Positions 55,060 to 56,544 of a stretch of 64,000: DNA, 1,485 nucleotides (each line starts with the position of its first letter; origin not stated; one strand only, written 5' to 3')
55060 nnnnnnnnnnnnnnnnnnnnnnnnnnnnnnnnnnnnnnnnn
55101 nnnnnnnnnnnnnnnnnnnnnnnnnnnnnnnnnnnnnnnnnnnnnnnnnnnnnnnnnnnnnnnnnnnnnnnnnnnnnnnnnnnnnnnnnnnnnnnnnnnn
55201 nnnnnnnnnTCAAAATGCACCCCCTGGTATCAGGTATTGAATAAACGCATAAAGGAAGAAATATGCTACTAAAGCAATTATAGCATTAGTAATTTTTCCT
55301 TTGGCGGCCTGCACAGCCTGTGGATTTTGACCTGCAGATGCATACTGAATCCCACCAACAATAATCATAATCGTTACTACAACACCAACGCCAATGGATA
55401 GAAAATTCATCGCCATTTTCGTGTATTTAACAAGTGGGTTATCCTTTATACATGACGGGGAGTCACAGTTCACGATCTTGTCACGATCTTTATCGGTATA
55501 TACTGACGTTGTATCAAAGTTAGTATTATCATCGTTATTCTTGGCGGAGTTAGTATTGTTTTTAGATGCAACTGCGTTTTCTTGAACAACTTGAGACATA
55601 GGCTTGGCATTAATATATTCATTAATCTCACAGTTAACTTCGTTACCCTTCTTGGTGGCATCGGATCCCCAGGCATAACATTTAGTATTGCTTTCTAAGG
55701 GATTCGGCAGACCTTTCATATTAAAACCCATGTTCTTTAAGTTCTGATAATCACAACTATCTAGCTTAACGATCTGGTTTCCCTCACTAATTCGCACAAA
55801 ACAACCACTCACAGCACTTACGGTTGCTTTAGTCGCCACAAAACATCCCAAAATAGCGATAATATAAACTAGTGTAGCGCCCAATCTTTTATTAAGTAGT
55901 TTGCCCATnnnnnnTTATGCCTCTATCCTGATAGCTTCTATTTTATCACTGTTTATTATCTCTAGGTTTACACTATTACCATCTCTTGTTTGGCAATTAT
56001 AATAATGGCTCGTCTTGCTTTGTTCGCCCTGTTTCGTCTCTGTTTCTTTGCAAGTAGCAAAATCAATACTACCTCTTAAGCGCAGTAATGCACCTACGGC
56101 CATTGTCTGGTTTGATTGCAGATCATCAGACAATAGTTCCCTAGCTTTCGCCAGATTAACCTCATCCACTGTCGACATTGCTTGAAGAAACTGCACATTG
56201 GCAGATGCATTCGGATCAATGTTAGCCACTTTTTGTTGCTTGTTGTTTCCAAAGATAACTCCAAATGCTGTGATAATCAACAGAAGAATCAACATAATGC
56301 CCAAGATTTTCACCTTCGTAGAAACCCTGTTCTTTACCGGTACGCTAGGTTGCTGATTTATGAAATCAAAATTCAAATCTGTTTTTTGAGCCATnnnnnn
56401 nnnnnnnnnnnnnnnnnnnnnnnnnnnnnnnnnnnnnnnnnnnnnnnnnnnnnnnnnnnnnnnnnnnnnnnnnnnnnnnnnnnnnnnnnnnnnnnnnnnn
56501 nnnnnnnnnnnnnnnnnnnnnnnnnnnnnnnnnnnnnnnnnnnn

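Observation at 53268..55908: Six tandem, translationally coupled VirB2-like pilin paralogs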

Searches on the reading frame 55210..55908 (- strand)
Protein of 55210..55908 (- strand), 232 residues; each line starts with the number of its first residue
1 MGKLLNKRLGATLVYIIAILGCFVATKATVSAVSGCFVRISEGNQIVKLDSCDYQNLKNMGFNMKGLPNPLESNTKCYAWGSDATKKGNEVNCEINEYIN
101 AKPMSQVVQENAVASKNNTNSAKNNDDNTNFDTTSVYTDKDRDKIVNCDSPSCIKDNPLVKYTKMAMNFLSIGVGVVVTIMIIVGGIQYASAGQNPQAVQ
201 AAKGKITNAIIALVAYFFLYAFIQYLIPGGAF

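Call 3: search_protein_families(library=pfam, proteins=[window:55210-55908:-], max_evalue=0.1)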
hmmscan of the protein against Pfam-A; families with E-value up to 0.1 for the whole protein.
window:55210-55908:- (232 aa): 3 families
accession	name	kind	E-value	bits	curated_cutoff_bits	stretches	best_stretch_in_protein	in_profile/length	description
PF18895.5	T4SS_pilin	-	4.3e-07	30.3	26.6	1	171-225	18-70/71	Type IV secretion system pilin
PF00488.27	MutS_V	-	0.046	14.1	30.2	1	12-53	19-61/188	MutS domain V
PF13667.11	ThiC-associated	-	0.077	13.3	27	0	103-142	20-58/81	ThiC-associated domain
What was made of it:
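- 55210..55908 (-): p1: pilin paralog of 232 aa. It has a signal peptide, a Cys-rich beta-rich N-terminal domain (residues about 33-110), an Asn-rich disordered linker (112-138), then the two-helix pilin core ending in PGGAF. PF18895 at 30.3 bits (call 3).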

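Call 38: find_homologous_proteins(query=window:55210-55908:-, max_evalue=0.001)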
Query window:55210-55908:- (232 aa): 112 proteins with E <= 0.001 among 414 candidates.
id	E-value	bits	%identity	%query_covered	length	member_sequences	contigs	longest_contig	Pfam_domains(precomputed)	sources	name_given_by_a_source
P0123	8.9e-146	501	98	100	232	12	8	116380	PF18895.6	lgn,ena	-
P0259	3.4e-101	355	74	95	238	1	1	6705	PF18895.6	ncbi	-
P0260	2.1e-56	209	47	97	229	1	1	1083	PF18895.6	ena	-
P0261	7.8e-55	204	46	97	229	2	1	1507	PF18895.6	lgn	-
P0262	2.8e-54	202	50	92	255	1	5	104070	-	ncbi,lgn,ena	-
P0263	4.7e-51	192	58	48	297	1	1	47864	PF18895.6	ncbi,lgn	-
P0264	8.4e-48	181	45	94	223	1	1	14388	-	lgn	-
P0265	4.1e-41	159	43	97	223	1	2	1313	PF18895.6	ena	-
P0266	3.0e-38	150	68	41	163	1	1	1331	PF18895.6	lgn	-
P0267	4.7e-38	149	48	73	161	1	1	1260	-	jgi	jgi:hypothetical protein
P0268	1.8e-36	144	53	62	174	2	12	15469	PF18895.6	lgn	-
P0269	2.4e-35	140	62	48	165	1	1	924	PF18895.6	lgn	-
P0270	2.5e-34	137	38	97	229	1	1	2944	PF18895.6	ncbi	-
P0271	5.6e-34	136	40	100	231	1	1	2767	PF18895.6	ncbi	-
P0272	5.7e-34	136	56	50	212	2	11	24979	-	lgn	-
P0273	1.1e-33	135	62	46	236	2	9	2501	PF18895.6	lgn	-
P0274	1.1e-33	135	37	100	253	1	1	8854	PF18895.6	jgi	jgi:hypothetical protein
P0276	1.9e-32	131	45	69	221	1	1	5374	PF18895.6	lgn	-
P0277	2.5e-32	130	46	62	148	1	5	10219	PF18895.6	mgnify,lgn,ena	mgnify:CR=1 FL=1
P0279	9.7e-32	128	57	48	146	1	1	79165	PF18895.6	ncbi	-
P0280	2.0e-31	127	36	94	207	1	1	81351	PF18895.6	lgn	-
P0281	3.5e-31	127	59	49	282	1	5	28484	PF18895.6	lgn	-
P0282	4.7e-31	126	54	53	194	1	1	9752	PF18895.6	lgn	-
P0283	1.6e-30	124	50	56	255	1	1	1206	PF18895.6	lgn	-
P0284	1.1e-29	122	53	50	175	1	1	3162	PF18895.6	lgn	-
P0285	1.2e-27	115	57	44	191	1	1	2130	PF18895.6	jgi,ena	-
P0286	7.7e-26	109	42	68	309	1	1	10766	PF18895.6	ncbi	-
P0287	7.5e-25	106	64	34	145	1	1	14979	PF18895.6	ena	-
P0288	7.9e-25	106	62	38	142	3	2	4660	PF18895.6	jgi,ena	-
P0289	1.0e-24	105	65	34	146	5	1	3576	PF18895.6,PF19607.5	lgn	-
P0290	8.6e-23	99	50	43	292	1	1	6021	PF18895.6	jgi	jgi:hypothetical protein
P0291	1.1e-22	99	51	46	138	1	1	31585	PF18895.6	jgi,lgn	jgi:hypothetical protein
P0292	1.8e-22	98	61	34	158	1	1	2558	PF18895.6,PF19607.5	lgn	-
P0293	2.5e-22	98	50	45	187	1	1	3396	PF18895.6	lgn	-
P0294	3.1e-22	97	44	59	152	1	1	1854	PF18895.6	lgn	-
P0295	3.1e-22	97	55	44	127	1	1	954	PF18895.6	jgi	jgi:hypothetical protein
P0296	6.0e-22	96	53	41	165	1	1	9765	PF18895.6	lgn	-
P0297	1.9e-21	95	60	34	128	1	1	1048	PF18895.6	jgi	jgi:hypothetical protein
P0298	2.8e-21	94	50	46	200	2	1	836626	PF18895.6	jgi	-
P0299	3.4e-21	94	57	35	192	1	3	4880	PF18895.6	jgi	jgi:hypothetical protein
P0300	4.3e-21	94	52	45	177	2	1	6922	PF18895.6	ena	-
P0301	5.3e-21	93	52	41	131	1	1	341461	PF18895.6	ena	-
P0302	1.7e-20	92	56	36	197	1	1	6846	PF18895.6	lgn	-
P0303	2.6e-20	91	59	34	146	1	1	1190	PF18895.6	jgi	jgi:hypothetical protein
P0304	2.9e-20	91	60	34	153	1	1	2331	PF18895.6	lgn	-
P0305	3.2e-20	91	47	46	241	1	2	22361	PF18895.6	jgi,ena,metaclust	metaclust:\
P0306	3.2e-20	91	52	43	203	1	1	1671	PF18895.6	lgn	-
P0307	4.5e-20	90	56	37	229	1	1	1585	PF18895.6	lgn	-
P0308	4.9e-20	90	46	50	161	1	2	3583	PF18895.6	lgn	-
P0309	5.0e-20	90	65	32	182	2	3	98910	PF18895.6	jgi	-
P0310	1.3e-19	89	44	51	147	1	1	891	PF18895.6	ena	-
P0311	1.4e-19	89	47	42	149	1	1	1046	PF18895.6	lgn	-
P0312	1.5e-19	88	60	34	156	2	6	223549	PF18895.6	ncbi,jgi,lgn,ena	jgi:uncharacterized membrane protein YraQ (UPF0718 family)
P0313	2.0e-19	88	44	53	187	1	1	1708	PF18895.6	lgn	-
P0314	3.2e-19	87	54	35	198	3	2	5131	PF18895.6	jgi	jgi:hypothetical protein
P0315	3.9e-19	87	49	40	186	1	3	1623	PF18895.6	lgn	-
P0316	8.5e-19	86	45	53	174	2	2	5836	PF18895.6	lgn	-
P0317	9.4e-19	86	63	33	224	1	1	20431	PF18895.6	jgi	jgi:hypothetical protein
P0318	9.9e-19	86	41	56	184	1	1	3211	PF18895.6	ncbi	-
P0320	2.3e-18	85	56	34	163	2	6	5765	PF18895.6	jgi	jgi:hypothetical protein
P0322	8.2e-18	83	53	33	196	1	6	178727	PF18895.6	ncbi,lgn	ncbi:MAG: hypothetical protein U0491_00930 [Candidatus Saccharimonadales bacterium]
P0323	9.1e-18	83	45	47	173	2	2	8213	PF18895.6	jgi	jgi:hypothetical protein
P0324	9.3e-18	83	40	48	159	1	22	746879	PF18895.6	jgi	jgi:hypothetical protein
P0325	4.4e-17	80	39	55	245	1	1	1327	PF18895.6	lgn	-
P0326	5.5e-17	80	43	52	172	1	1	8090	PF18895.6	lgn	-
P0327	6.1e-17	80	51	37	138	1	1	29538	PF18895.6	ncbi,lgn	-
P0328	7.9e-17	80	55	35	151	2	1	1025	PF18895.6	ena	-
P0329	8.1e-17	80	55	33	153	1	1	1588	PF18895.6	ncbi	-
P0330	1.7e-16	79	60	31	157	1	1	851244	PF18895.6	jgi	jgi:Type IV secretion system pilin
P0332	2.0e-16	78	43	48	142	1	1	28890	PF18895.6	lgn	-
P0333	2.4e-16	78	55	35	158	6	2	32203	PF18895.6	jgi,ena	-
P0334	3.8e-16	77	53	37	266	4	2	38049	PF18895.6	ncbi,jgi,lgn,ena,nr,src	ncbi:MAG TPA: pilin [Candidatus Dormibacteraeota bacterium]|nr:pilin [Candidatus Dormibacteraeota ba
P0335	5.7e-16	77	44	46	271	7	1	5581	PF18895.6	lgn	-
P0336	6.9e-16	77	38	57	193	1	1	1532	PF18895.6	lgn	-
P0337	9.0e-16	76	57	33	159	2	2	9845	PF18895.6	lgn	-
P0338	1.1e-15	76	59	32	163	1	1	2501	PF18895.6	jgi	jgi:hypothetical protein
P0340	1.4e-15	76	46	41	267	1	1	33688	PF18895.6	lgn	-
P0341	1.7e-15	75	55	32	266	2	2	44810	PF18895.6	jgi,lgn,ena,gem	-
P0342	1.8e-15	75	52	36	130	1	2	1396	PF18895.6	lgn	-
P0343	2.0e-15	75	57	31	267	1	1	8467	PF18895.6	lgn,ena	-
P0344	2.9e-15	74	47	40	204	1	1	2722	PF18895.6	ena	-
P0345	3.6e-15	74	47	41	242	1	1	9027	PF18895.6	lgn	-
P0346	4.4e-15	74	59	19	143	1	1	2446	PF18895.6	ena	-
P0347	4.5e-15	74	53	37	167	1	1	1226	PF18895.6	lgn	-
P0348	8.2e-15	73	67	19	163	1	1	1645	PF18895.6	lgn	-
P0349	1.1e-14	73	54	34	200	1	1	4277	PF18895.6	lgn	-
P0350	1.8e-14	72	56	31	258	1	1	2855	PF18895.6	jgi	jgi:hypothetical protein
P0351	2.2e-14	72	58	32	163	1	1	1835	PF18895.6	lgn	-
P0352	3.3e-14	71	42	52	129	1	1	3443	PF18895.6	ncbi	-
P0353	3.6e-14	71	41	39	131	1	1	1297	PF18895.6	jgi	jgi:hypothetical protein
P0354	4.9e-14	70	46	38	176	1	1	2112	PF18895.6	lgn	-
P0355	6.0e-14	70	39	50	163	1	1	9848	PF18895.6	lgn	-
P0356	6.3e-14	70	51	36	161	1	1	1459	PF18895.6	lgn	-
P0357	9.5e-13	66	45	38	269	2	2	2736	PF18895.6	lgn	-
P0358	3.2e-12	65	48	31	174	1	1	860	PF18895.6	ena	-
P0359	9.3e-12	63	54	30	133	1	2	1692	PF18895.6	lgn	-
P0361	7.0e-11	60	53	28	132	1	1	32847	PF18895.6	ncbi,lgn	ncbi:MAG: hypothetical protein ABIQ64_00960 [Candidatus Saccharimonadales bacterium]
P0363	1.0e-10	60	47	28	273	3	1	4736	PF18895.6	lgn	-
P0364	1.2e-10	59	45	39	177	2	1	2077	PF18895.6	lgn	-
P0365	2.3e-10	59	37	50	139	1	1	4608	PF18895.6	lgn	-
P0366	2.5e-10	58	43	32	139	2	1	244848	PF18895.6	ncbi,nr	ncbi:hypothetical protein HJC99_01275 [Candidatus Saccharibacteria bacterium]|nr:hypothetical protei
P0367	8.8e-10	57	52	28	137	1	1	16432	PF18895.6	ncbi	-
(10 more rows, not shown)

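Call 44: search_protein_families(library=ncbifam, proteins=[window:55210-55908:-], max_evalue=0.01)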
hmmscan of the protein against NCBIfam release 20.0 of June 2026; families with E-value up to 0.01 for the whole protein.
window:55210-55908:- (232 aa): 1 family
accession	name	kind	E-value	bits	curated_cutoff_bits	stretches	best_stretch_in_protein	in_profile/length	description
NF045849.1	ICE_MMCAP2_0565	equivalog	2.1e-05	24.1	40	1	167-226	14-76/80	Mbov_0395 family pilin-like conjugal transfer protein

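Call 49: predict_structure(alignment_id=A4)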
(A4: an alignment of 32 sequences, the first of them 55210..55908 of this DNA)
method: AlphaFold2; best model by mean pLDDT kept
length: 232 residues; sequences in the alignment: 32
mean_pLDDT: 70.9   pTM: 0.37
mean pLDDT of the five models: 70.9, 67.5, 66.2, 66.1, 63.8
residues with pLDDT >= 90: 7; 70-90: 141; 50-70: 46; < 50: 38
segments of 3 or more residues with pLDDT < 50: 1-4, 26-32, 112-138
pLDDT, mean of each block of 10 residues (from residue 1): 53 72 50 75 80 86 86 86 86 85 70 41 34 45 55 64 78 82 80 82 82 86 76 55
secondary structure, 60 per line:
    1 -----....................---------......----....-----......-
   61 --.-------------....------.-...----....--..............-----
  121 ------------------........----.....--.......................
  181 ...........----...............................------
elements in order: H6-25 E35-40 E45-48 H54-59 E77-80 E89-91 H96-99 H104-115 H139-146 H151-155 H158-191 H196-226
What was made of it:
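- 55210..55908 (-): AF2 model (call 49).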

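Call 53: fold_search(model_id=the predicted structure, library=pdb)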
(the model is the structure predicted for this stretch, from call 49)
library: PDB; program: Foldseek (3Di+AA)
matches with E <= 10: 66; with E <= 0.001: 0
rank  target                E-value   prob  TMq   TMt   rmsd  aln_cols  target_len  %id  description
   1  2y3h_A                1.9e+00  0.54  0.26  0.52   7.1        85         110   13  E63Q mutant of Cupriavidus metallidurans CH34 CnrXs (released 2011-03-30)
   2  4wwf_B                1.9e+00  0.38  0.24  0.47   7.1        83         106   16  High-resolution structure of two Ni-bound forms of the M123C mutant of C. metallidurans CnrXs (released 2015-02-11)
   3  8g2z_1V               2.0e+00  0.07  0.16  0.14  33.7       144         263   13  48-nm doublet microtubule from Tetrahymena thermophila strain CU428 (released 2023-06-14)
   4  4wwb                  2.5e+00  0.33  0.25  0.46   7.6        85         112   14  High-resolution structure of the Ni-bound form of the Y135F mutant of C. metallidurans CnrXs (released 2015-02-11)
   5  5da9_A                2.6e+00  0.18  0.21  0.12   7.0        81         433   14  ATP-gamma-S bound Rad50 from Chaetomium thermophilum in complex with the Rad50-binding domain of Mre11 (released 2016-03-02)
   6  2y39                  2.8e+00  0.28  0.25  0.47   7.6        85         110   14  Ni-bound form of Cupriavidus metallidurans CH34 CnrXs (released 2011-03-30)
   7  7c7e                  2.8e+00  0.20  0.16  0.25  11.3        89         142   12  Crystal structure of C terminal domain of Escherichia coli DgoR (released 2021-01-20)
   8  4uxz_F                2.8e+00  0.12  0.16  0.37  15.6        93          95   11  Structure of delta7-DgkA-syn in 7.9 MAG to 2.18 angstrom resolution (released 2015-09-30)
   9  3ze3_F                3.2e+00  0.12  0.16  0.40  11.3        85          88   12  Crystal structure of the integral membrane diacylglycerol kinase - delta7 (released 2013-05-22)
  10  3epv_A                3.4e+00  0.20  0.25  0.45   6.9        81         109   12  X-ray Structure of the Metal-sensor CnrX in both the Apo- and Copper-bound Forms (released 2008-11-25)
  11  3epv_C                3.6e+00  0.35  0.26  0.54   7.0        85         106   13  X-ray Structure of the Metal-sensor CnrX in both the Apo- and Copper-bound Forms (released 2008-11-25)
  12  2y3h_B                3.6e+00  0.35  0.27  0.53   7.6        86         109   13  E63Q mutant of Cupriavidus metallidurans CH34 CnrXs (released 2011-03-30)
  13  2y3d_A                3.9e+00  0.28  0.26  0.51   9.1        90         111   13  Zn-bound form of Cupriavidus metallidurans CH34 CnrXs (released 2011-03-30)
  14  6s7t_H                3.9e+00  0.10  0.16  0.26   5.6        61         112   11  Cryo-EM structure of human oligosaccharyltransferase complex OST-B (released 2019-12-18)
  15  3zg1_D                4.1e+00  0.30  0.22  0.43   3.0        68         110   15  NI-BOUND FORM OF M123A MUTANT OF CUPRIAVIDUS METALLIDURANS CH34 CNRXS (released 2013-10-23)
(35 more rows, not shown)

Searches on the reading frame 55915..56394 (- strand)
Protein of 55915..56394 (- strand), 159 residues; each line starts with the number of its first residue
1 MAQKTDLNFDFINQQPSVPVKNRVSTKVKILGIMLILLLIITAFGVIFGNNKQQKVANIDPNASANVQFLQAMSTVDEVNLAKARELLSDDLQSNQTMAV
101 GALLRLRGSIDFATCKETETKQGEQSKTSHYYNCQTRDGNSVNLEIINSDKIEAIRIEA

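Call 3: search_protein_families(library=pfam, proteins=[window:55915-56394:-], max_evalue=0.1)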
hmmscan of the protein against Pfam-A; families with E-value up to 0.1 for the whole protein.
window:55915-56394:- (159 aa): 4 families
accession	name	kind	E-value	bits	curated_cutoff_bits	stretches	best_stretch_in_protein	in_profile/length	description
PF12698.13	ABC2_membrane_3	-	0.02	14.5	31.6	1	33-90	11-76/347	ABC-2 family transporter protein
PF10176.14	NEDD4_Bsd2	-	0.025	15.2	24.7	1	32-121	45-126/130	NEDD4/Bsd2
PF11694.13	DUF3290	-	0.065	13.6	31.3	0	20-80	38-95/144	Protein of unknown function (DUF3290)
PF14221.11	DUF4330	-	0.094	13.3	27.6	0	21-83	7-70/167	Domain of unknown function (DUF4330)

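Call 44: search_protein_families(library=ncbifam, proteins=[window:55915-56394:-], max_evalue=0.01)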
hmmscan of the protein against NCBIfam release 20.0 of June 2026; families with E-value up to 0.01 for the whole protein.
window:55915-56394:- (159 aa): 0 families
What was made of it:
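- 55915..56394 (-): Gene for a 159-aa single-pass membrane protein, 6 nt upstream of p1 and probably the first gene of the operon. It is lineage-specific. No Pfam or NCBIfam family (calls 3, 44).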
